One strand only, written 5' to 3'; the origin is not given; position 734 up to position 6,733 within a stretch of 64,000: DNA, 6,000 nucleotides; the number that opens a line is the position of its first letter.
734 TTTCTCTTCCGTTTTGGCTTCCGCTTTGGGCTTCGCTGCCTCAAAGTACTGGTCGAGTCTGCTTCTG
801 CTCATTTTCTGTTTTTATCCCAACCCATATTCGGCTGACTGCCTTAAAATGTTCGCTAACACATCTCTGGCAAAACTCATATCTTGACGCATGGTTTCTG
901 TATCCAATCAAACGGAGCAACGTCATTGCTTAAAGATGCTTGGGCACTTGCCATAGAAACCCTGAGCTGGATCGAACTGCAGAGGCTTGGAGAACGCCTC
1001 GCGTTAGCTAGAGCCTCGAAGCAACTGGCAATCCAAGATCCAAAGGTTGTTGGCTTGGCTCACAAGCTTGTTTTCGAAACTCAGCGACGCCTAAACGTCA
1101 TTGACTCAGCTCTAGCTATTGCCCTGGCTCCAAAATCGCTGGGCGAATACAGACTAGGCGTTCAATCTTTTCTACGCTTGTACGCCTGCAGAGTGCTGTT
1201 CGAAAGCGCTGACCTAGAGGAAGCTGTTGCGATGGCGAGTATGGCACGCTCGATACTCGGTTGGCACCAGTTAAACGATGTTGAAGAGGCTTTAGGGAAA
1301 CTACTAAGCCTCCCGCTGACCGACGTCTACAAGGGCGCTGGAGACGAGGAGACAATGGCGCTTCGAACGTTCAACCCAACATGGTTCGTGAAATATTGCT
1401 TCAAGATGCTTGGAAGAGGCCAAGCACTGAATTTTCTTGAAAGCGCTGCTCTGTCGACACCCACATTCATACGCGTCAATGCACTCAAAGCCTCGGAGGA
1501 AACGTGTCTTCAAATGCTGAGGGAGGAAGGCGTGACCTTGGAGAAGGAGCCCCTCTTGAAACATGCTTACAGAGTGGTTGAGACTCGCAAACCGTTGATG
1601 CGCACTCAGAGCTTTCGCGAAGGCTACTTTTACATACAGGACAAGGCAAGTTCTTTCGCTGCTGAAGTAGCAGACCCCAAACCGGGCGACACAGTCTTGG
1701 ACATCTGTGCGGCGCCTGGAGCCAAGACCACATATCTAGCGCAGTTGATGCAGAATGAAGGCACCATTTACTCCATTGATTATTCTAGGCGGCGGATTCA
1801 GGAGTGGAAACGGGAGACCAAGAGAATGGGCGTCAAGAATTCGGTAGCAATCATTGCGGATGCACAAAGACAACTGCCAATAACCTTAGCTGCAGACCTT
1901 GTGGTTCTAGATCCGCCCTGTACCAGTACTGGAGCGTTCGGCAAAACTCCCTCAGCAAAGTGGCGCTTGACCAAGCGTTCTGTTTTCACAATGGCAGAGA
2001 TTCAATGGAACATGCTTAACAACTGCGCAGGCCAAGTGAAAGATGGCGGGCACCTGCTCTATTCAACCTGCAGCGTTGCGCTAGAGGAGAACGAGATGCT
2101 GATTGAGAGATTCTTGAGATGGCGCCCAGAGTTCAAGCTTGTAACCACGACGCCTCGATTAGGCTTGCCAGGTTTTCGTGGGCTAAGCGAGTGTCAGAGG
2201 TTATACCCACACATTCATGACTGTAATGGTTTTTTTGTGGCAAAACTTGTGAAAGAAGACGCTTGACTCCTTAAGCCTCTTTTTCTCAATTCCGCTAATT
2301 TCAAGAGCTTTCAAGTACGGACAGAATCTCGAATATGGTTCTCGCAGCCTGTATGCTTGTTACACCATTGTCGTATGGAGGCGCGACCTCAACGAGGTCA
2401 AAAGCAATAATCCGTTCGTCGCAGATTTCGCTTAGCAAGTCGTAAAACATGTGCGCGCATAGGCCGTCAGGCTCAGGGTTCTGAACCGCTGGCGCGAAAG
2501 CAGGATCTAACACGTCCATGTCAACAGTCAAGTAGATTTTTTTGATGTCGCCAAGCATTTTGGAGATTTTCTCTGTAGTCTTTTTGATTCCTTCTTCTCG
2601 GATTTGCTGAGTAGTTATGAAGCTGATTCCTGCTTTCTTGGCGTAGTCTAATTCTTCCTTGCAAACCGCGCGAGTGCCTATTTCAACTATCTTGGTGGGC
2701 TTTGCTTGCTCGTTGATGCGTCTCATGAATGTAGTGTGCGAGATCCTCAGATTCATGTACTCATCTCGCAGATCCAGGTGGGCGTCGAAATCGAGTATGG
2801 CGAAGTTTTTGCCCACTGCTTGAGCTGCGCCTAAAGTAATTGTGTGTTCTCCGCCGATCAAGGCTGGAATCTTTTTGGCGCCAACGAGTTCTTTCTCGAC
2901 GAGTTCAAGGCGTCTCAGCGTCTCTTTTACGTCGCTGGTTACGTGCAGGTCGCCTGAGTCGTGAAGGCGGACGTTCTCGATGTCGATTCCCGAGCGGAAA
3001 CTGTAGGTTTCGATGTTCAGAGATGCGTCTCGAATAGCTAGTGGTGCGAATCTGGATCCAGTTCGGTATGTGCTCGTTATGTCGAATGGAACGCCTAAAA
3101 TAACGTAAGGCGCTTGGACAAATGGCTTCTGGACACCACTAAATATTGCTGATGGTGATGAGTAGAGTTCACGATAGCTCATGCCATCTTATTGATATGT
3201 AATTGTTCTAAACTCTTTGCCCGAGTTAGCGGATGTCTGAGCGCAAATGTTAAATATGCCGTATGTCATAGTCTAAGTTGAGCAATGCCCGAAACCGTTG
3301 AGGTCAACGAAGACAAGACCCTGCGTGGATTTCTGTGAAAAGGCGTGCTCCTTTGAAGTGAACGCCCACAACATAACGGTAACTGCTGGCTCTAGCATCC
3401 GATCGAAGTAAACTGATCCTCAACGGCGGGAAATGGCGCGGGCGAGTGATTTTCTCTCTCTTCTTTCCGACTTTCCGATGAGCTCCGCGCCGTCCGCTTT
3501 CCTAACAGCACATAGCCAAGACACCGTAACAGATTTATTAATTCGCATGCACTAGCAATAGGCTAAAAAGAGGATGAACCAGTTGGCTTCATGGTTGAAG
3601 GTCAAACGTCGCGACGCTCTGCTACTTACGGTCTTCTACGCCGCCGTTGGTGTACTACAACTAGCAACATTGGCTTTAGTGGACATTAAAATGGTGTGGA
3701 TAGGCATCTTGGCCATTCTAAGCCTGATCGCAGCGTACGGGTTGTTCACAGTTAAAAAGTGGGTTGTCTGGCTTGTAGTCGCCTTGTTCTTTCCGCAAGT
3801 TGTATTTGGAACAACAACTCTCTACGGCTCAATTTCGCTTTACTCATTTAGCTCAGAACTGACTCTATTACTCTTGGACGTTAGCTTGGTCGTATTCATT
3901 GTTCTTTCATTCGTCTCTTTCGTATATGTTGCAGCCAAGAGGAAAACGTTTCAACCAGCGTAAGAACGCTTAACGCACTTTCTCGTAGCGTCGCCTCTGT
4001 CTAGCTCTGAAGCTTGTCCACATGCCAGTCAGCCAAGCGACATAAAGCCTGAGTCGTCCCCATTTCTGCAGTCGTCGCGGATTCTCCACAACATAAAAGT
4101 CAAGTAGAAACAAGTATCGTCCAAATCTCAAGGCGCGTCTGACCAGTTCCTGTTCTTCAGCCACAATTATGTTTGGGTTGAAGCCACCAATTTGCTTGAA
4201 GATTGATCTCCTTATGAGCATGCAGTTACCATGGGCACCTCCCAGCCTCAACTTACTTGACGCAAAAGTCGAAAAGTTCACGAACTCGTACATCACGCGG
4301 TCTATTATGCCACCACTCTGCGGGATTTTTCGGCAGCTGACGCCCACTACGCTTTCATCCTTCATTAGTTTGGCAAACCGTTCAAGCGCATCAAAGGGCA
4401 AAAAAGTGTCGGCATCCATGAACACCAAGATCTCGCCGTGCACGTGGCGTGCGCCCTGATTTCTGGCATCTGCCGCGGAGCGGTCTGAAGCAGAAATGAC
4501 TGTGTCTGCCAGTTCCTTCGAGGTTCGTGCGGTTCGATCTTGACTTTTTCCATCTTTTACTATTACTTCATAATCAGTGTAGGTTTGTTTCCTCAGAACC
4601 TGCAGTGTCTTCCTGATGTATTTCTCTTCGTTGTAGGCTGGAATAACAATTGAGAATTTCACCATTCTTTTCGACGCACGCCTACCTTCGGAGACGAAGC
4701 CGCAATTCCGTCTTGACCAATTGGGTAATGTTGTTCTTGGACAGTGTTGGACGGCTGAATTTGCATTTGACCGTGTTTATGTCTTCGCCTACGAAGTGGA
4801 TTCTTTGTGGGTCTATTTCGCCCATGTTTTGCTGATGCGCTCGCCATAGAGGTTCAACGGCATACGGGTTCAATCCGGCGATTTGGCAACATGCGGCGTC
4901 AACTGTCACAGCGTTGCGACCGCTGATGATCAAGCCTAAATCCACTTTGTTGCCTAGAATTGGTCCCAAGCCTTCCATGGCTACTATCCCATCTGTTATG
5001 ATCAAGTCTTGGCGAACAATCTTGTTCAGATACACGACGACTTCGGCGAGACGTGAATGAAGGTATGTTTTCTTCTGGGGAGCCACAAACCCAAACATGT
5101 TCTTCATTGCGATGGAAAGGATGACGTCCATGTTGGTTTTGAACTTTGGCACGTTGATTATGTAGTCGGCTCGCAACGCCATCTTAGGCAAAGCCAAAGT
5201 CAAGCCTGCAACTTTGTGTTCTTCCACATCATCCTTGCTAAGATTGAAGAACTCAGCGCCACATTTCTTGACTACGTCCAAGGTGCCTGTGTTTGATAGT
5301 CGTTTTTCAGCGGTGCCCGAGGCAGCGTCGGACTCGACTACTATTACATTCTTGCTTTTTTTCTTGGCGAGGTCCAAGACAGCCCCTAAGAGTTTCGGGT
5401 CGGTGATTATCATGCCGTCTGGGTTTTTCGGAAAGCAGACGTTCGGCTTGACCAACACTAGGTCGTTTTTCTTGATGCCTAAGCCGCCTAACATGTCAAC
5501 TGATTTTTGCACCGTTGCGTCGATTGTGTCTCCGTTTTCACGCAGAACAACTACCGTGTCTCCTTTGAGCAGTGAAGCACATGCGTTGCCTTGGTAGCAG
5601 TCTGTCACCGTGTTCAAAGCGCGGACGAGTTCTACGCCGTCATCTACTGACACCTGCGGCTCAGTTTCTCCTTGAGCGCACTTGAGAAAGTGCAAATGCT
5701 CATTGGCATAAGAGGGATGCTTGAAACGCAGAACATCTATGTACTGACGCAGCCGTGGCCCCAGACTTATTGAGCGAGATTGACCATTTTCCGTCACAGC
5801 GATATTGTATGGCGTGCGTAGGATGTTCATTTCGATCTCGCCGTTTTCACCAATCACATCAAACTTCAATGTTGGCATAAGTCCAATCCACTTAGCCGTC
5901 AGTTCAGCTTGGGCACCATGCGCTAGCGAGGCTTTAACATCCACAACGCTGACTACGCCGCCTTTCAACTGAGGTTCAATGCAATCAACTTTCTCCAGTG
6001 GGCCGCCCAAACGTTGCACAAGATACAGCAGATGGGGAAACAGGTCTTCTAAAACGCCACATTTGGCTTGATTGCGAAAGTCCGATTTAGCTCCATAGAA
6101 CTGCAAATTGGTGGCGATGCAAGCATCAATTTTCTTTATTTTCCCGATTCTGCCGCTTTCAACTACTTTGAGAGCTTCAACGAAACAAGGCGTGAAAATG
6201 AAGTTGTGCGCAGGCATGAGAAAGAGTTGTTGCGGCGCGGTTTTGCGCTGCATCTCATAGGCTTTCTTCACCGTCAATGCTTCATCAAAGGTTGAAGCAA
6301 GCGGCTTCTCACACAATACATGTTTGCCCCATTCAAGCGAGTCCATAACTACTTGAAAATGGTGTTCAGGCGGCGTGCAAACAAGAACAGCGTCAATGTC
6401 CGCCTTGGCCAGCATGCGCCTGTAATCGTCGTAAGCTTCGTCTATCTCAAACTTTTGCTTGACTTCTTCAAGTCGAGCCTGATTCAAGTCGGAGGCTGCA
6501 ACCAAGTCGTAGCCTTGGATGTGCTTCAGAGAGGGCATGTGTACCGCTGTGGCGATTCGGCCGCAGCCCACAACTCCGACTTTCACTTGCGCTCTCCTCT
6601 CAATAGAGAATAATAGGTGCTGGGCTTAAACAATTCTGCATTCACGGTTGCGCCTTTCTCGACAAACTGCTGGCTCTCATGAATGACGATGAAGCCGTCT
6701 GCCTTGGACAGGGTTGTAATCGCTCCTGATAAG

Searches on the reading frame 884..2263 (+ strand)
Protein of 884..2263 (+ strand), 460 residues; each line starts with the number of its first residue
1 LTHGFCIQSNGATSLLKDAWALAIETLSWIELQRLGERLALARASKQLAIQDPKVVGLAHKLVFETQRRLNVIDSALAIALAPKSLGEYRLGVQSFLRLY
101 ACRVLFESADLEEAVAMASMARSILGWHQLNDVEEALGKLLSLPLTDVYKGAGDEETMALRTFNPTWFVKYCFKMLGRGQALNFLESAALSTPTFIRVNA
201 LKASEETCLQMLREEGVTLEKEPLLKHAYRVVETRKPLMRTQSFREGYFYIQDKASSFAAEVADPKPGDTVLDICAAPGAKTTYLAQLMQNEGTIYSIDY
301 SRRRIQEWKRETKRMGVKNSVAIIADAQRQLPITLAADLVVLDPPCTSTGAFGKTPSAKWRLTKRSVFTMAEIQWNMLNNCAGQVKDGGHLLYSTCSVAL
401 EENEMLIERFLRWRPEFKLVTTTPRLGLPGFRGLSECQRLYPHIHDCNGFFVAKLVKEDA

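Call 54: search_protein_families(library=ncbifam, proteins=[window:884-2263:+], max_evalue=0.00001)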
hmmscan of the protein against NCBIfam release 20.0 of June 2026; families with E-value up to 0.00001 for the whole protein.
window:884-2263:+ (460 aa): 10 families
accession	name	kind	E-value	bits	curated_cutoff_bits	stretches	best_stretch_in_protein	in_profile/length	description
NF011494.0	PRK14902.1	equivalog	3.7e-75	253.4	319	1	20-458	6-443/444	16S rRNA (cytosine(967)-C(5))-methyltransferase RsmB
NF011493.0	PRK14901.1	equivalog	1.4e-64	218.6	540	1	155-458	142-446/447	16S rRNA (cytosine(967)-C(5))-methyltransferase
TIGR00446.1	nop2p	subfamily_domain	3e-64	216.8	210.45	1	196-457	1-264/264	NOL1/NOP2/sun family putative RNA methylase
TIGR00563.1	rsmB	equivalog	1.4e-60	205.6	269.05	1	22-457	3-435/437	16S rRNA (cytosine(967)-C(5))-methyltransferase RsmB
NF008149.0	PRK10901.1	equivalog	4.2e-51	174.3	375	1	43-458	35-433/434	16S rRNA (cytosine(967)-C(5))-methyltransferase RsmB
NF011495.0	PRK14903.1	equivalog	3e-40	138.4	503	1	158-423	128-394/431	16S rRNA (cytosine(967)-C(5))-methyltransferase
NF008898.0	PRK11933.1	equivalog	1.1e-39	136.3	588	1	184-458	29-311/480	16S rRNA (cytosine(1407)-C(5))-methyltransferase RsmF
NF041567.1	mtaseRsmF_Thermus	equivalog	1.9e-38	132.2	690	1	196-459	25-292/443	16S rRNA (cytosine(1407)-C(5))-methyltransferase RsmF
NF040814.1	tRNA_cyt_mtase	equivalog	2.7e-33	115.3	550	1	194-457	35-304/305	tRNA (cytosine(49)-C(5))-methyltransferase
TIGR04364.1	methyltran_FxLD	equivalog_domain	1.6e-07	30.7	320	1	261-341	76-155/394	methyltransferase, FxLD system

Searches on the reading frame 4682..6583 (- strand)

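Call 54: search_protein_families(library=ncbifam, proteins=[window:4682-6583:-], max_evalue=0.00001)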
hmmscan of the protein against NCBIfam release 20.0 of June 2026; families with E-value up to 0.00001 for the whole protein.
window:4682-6583:- (633 aa): 11 families
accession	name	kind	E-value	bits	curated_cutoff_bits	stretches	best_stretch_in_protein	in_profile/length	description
TIGR04380.1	myo_inos_iolG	equivalog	4e-31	108.1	355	1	1-153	3-149/330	inositol 2-dehydrogenase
NF052623.1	Npun_F2552_fam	equivalog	5.3e-26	91.8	500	1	353-607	15-276/314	Npun_F2552 family protein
NF040723.1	UDP-GlcNAcDh_Arch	equivalog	1.3e-25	90.6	450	1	1-154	2-146/302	UDP-N-acetylglucosamine 3-dehydrogenase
NF052479.1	LevoglcsnDh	equivalog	1.1e-20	73.6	650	1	31-201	42-210/386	levoglucosan dehydrogenase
NF052679.1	InsChiInosDhIolG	equivalog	2.1e-16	59.9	540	1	1-119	4-123/343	bifunctional inositol 2-dehydrogenase/D-chiro-inositol 1-dehydrogenase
NF007574.0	PRK10206.1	equivalog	4.9e-16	58.7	352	1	4-154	7-151/345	oxidoreductase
NF008607.0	PRK11579.1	subfamily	1.7e-14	53.6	330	1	1-221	6-217/346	oxidoreductase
NF041392.1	XylDh_Gfo6_Halo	equivalog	2.3e-14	52.9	350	1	2-155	19-169/350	D-xylose 1-dehydrogenase Gfo6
NF058561.1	BT_2158_fam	equivalog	9e-14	50.9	750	1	16-155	48-183/487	glycoside 3-dehydrogenase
NF058563.1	BT_2159_fam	equivalog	5.9e-09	35.4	650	1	1-158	2-152/350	disaccharide 3-dehydrogenase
NF009830.0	PRK13304.1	equivalog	6.7e-07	29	267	1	1-91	3-90/265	aspartate dehydrogenase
